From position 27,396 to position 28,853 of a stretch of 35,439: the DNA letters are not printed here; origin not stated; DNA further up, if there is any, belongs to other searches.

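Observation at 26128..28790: GC-rich island next to the tRNA cluster and rnpB encoding an SPFH/band-7 protein and a polytopic membrane protein with a lysozyme-like domain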

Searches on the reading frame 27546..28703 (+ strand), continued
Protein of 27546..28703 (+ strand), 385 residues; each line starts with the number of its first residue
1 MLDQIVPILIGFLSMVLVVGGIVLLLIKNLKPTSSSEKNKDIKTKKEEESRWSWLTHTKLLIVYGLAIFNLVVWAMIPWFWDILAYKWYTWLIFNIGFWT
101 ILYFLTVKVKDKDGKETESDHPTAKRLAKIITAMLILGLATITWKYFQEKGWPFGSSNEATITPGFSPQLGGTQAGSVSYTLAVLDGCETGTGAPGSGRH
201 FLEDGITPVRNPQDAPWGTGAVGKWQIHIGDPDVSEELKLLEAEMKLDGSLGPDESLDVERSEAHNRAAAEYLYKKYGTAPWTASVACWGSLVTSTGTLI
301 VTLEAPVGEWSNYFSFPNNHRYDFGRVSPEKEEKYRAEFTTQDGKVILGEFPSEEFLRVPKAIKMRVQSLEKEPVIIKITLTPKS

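Call 48: predict_structure(alignment_id=A2)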
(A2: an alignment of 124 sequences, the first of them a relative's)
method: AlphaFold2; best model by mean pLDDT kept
length: 385 residues; sequences in the alignment: 124
mean_pLDDT: 85.6   pTM: 0.51
mean pLDDT of the five models: 85.6, 84.9, 84.4, 84.1, 84.1
residues with pLDDT >= 90: 230; 70-90: 100; 50-70: 30; < 50: 25
segments of 3 or more residues with pLDDT < 50: 35-39, 155-165, 167-169, 171-175
pLDDT, mean of each block of 10 residues (from residue 1): 69 78 77 50 56 79 93 93 94 96 96 94 96 96 90 52 44 64 96 96 97 95 97 94 98 98 98 90 90 73 91 89 83 93 95 79 95 91 84
secondary structure, 60 per line:
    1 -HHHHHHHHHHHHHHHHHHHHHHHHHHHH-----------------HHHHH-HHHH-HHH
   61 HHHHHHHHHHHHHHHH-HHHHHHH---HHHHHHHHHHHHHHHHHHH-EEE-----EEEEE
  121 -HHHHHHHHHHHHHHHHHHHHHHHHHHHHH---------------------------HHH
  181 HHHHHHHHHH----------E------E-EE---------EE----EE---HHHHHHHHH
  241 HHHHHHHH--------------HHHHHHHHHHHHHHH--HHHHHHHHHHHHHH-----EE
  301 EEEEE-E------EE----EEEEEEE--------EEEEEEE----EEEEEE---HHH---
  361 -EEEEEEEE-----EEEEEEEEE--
elements in order: H2-29 H47-51 H53-56 H58-76 H78-84 H88-106 E108-110 E116-120 H122-150 H178-190 H232-248 H263-277 H280-293 E299-305 E320-326 E335-341 E346-351 E362-369 E375-383

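Call 51: fold_search(model_id=the predicted structure, library=pdb)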
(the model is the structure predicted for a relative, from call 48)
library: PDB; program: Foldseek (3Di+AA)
matches with E <= 10: 1137; with E <= 0.001: 3
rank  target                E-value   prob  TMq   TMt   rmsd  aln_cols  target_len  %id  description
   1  3loi                  9.2e-04  1.00  0.17  0.37   4.2        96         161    8  Crystal structures of Cupin superfamily BbDUF985 from Branchiostoma belcheri tsingtauense in the apo and GDP-bound forms (released 2010-06-02)
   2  3lag_A                9.7e-04  1.00  0.16  0.48   4.4        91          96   10  The crystal structure of a functionally unknown protein RPA4178 from Rhodopseudomonas palustris CGA009 (released 2010-01-19)
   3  3lag_B                9.7e-04  1.00  0.16  0.45   4.8        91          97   12  The crystal structure of a functionally unknown protein RPA4178 from Rhodopseudomonas palustris CGA009 (released 2010-01-19)
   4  3s0m                  1.2e-03  1.00  0.18  0.18   3.8       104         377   16  A Structural Element that Modulates Proton-Coupled Electron Transfer in Oxalate Decarboxylase (released 2012-04-25)
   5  1znp_C                1.2e-03  1.00  0.17  0.42   4.5        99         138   11  X-Ray Crystal Structure of Protein Q8U9W0 from Agrobacterium tumefaciens. Northeast Structural Genomics Consortium Tar (released 2005-05-24)
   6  6orm_A                1.5e-03  1.00  0.19  0.40   5.4       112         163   10  Crystal Structure of Peruvianin-I (Cysteine peptidase from Thevetia peruviana latex) (released 2020-05-06)
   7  6orm_B                1.6e-03  1.00  0.19  0.41   5.2       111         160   12  Crystal Structure of Peruvianin-I (Cysteine peptidase from Thevetia peruviana latex) (released 2020-05-06)
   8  1znp_E                1.7e-03  1.00  0.18  0.44   5.1        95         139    7  X-Ray Crystal Structure of Protein Q8U9W0 from Agrobacterium tumefaciens. Northeast Structural Genomics Consortium Tar (released 2005-05-24)
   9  4met_A                2.1e-03  1.00  0.18  0.18   3.7       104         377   16  Assigning the EPR Fine Structure Parameters of the Mn(II) Centers in Bacillus subtilis Oxalate Decarboxylase by Site-D (released 2014-03-05)
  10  1yud_A                2.4e-03  1.00  0.18  0.40   4.5        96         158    8  X-ray Crystal Structure of Protein SO0799 from Shewanella oneidensis. Northeast Structural Genomics Consortium Target  (released 2005-03-08)
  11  5u57_D                2.4e-03  1.00  0.15  0.29   6.1        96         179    6  Psf4 in complex with Fe2+ and (S)-2-HPP (released 2017-01-04)
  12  9bvk_A                2.4e-03  1.00  0.17  0.10   9.8       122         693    9  Vitamin K-dependent gamma-carboxylase with factor IX propeptide and glutamate-rich region and with vitamin K hydroquin (released 2025-01-22)
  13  2fqp_B                2.5e-03  1.00  0.16  0.50   4.2        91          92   10  Crystal structure of a cupin domain (bp2299) from bordetella pertussis tohama i at 1.80 A resolution (released 2006-05-16)
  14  1znp_A                2.7e-03  1.00  0.19  0.46   4.2        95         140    9  X-Ray Crystal Structure of Protein Q8U9W0 from Agrobacterium tumefaciens. Northeast Structural Genomics Consortium Tar (released 2005-05-24)
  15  3es1                  2.7e-03  1.00  0.16  0.34   4.0        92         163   13  Crystal structure of protein with a cupin-like fold and unknown function (YP_001165807.1) from NOVOSPHINGOBIUM AROMATICI (released 2008-10-14)
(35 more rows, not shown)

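Call 55: find_related_loci(query=A1, collection=genome_contigs, flank=8000)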
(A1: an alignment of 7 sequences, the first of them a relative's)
Query A1 (385 aa) in genome_contigs; peptide patterns used: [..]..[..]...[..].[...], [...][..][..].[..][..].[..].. (x = any residue, [..] = any of these).
32 stretches matched a pattern, but none encodes a relative of the query by tblastn (E <= 1e-3).

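Call 73: search_protein_families(library=padloc, proteins=[window:27546-28703:+, L001:41-1252:+, L003:545-1756:+], max_evalue=0.1)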
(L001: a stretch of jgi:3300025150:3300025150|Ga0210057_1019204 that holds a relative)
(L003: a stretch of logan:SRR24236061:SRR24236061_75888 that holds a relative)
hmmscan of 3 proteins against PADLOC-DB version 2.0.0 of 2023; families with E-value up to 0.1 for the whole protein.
window:27546-28703:+ (385 aa): 1 family
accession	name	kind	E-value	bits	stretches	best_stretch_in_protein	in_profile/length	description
PDLC00700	Effector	-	0.052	11.5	0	39-80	44-86/173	2TM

L001:41-1252:+ (403 aa): 0 families

L003:545-1756:+ (403 aa): 0 families

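Call 74: search_protein_families(library=phrogs, proteins=[window:27546-28703:+, L003:545-1756:+], max_evalue=0.1)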
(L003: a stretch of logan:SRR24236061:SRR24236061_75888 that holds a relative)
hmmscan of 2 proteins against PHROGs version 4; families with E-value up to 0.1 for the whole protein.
window:27546-28703:+ (385 aa): 0 families

L003:545-1756:+ (403 aa): 2 families
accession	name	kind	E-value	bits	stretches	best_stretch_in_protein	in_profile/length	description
phrog_200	-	other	0.014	15.5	1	296-344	271-321/379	lipoprotein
phrog_1766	-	tail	0.085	14.1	0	184-242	26-80/127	tail fiber protein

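Call 78: fold_search(model_id=the predicted structure, library=viral)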
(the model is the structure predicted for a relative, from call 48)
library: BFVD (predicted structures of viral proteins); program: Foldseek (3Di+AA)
matches with E <= 10: 1172; with E <= 0.001: 1
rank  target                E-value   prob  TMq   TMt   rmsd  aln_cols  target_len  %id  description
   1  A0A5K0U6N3            6.0e-04  0.72  0.16  0.20  21.7       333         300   10  Aspartyl/asparaginy/proline hydroxylase domain-containing protein [Yasminevirus sp. GU-2018]
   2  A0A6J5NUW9            1.7e-03  1.00  0.17  0.36   7.9       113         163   10  Uncharacterized protein [uncultured Caudovirales phage]
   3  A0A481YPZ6            2.2e-03  0.98  0.17  0.36  15.0       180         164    8  Cysteine dioxygenase type I [Iridovirus LCIVAC01]
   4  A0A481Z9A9            2.6e-03  1.00  0.16  0.39   5.5        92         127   11  Cupin domain protein [Pithovirus LCPAC202]
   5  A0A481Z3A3            3.5e-03  1.00  0.18  0.23   4.0        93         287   10  Cupin domain protein [Pithovirus LCPAC101]
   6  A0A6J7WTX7            3.5e-03  0.72  0.15  0.24  16.4       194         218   14  Uncharacterized protein [uncultured Caudovirales phage]
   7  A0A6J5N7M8            3.7e-03  0.96  0.15  0.19  10.0       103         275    8  Thrombospondin type-1 (TSP1) repeat (Fragment) [uncultured Caudovirales phage]
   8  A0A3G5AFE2            4.7e-03  1.00  0.18  0.29   3.7        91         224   14  Cupin [Solivirus sp.]
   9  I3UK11                4.7e-03  0.89  0.15  0.27   9.2       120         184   12  (no name in the UniProt tables at hand)
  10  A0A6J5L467            7.2e-03  0.99  0.16  0.26   5.7        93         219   10  Uncharacterized protein [uncultured Caudovirales phage]
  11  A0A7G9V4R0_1          8.0e-03  0.20  0.14  0.07  44.7       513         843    8  (no name in the UniProt tables at hand)
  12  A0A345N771            8.5e-03  0.91  0.13  0.28  10.6       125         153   12  (no name in the UniProt tables at hand)
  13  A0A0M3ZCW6            9.1e-03  0.97  0.16  0.40   5.9       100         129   11  EFc-like protein [Turkeypox virus]
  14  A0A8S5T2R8            9.6e-03  0.98  0.17  0.46   8.5       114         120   12  Complement C1q-like protein [Myoviridae sp. ct5ra14]
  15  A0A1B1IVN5            1.0e-02  0.91  0.17  0.27   9.6       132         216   14  (no name in the UniProt tables at hand)
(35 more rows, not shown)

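Call 88: find_encoding_contigs(protein=P0040, flank=6000, max_places=2)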
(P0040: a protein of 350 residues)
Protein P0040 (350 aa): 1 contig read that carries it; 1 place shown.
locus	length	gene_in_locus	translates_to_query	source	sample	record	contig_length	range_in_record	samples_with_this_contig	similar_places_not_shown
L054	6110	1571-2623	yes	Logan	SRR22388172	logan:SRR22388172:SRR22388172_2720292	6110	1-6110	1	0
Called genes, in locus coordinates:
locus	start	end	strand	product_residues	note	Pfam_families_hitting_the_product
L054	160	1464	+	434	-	-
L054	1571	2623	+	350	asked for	-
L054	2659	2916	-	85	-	PF18895:T4SS_pilin (weak)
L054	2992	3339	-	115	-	PF18895:T4SS_pilin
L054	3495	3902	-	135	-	PF18895:T4SS_pilin (weak)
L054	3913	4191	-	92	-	-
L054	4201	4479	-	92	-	PF18895:T4SS_pilin (weak)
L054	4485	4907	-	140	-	PF04956:TrbC, PF18895:T4SS_pilin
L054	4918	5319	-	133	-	PF18895:T4SS_pilin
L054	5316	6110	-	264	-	?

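Call 89: find_encoding_contigs(protein=P0117, flank=6000, max_places=2)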
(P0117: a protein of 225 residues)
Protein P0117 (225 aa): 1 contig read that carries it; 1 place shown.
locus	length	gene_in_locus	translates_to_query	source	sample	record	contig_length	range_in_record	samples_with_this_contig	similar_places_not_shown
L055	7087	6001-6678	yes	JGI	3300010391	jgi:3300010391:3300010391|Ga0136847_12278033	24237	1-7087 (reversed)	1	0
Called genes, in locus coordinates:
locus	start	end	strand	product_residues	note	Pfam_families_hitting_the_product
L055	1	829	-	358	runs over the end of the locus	PF02163:Peptidase_M50, PF00595:PDZ (weak), PF13180:PDZ_2 (weak), PF17820:PDZ_6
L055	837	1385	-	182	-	PF01765:RRF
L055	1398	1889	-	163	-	PF13177:DNA_pol3_delta2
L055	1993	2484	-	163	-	PF00254:FKBP_C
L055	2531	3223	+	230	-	PF18306:LDcluster4, PF03641:Lysine_decarbox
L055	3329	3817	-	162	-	-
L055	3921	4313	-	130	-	PF07681:DoxX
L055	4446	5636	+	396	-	PF01145:Band_7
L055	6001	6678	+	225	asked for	-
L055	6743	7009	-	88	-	PF18895:T4SS_pilin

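Call 90: find_encoding_contigs(protein=P0150, flank=6000, max_places=2)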
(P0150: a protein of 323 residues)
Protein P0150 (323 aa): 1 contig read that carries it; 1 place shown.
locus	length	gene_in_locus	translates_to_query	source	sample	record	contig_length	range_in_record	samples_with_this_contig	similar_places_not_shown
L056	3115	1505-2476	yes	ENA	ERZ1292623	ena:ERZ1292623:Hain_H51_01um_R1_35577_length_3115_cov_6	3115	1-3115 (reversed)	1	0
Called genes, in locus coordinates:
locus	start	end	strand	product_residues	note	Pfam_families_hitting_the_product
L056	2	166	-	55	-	?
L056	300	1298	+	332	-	-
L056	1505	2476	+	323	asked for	-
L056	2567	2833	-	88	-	PF18895:T4SS_pilin (weak)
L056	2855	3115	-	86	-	?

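Call 91: find_encoding_contigs(protein=P0132, flank=6000, max_places=2)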
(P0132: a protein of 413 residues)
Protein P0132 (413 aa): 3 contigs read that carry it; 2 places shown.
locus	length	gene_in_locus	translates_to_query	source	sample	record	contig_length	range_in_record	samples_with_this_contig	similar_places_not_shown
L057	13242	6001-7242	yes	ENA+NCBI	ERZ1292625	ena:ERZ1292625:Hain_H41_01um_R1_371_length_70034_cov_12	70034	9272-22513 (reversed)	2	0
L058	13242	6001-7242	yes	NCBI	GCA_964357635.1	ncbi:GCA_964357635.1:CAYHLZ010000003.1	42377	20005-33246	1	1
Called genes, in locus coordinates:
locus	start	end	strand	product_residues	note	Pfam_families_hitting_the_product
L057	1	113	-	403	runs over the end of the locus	PF00587:tRNA-synt_2b, PF03129:HGTP_anticodon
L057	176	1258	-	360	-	PF02163:Peptidase_M50, PF00595:PDZ (faint), PF17820:PDZ_6 (weak)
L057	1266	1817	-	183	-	PF01765:RRF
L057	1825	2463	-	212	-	PF13177:DNA_pol3_delta2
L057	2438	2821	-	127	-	PF00254:FKBP_C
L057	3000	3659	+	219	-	PF18306:LDcluster4, PF03641:Lysine_decarbox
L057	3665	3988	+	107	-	PF01329:Pterin_4a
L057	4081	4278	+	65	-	-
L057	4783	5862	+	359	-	PF01145:Band_7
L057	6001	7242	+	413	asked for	-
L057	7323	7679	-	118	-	PF18895:T4SS_pilin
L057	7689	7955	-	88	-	PF18895:T4SS_pilin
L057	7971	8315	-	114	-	PF18895:T4SS_pilin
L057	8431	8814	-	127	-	PF18895:T4SS_pilin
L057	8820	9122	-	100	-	-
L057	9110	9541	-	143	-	PF18895:T4SS_pilin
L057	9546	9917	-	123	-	PF18895:T4SS_pilin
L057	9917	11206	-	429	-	PF01547:SBP_bac_1, PF13416:SBP_bac_8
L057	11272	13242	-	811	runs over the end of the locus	PF00521:DNA_topoisoIV, PF03989:DNA_gyraseA_C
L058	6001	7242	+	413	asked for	-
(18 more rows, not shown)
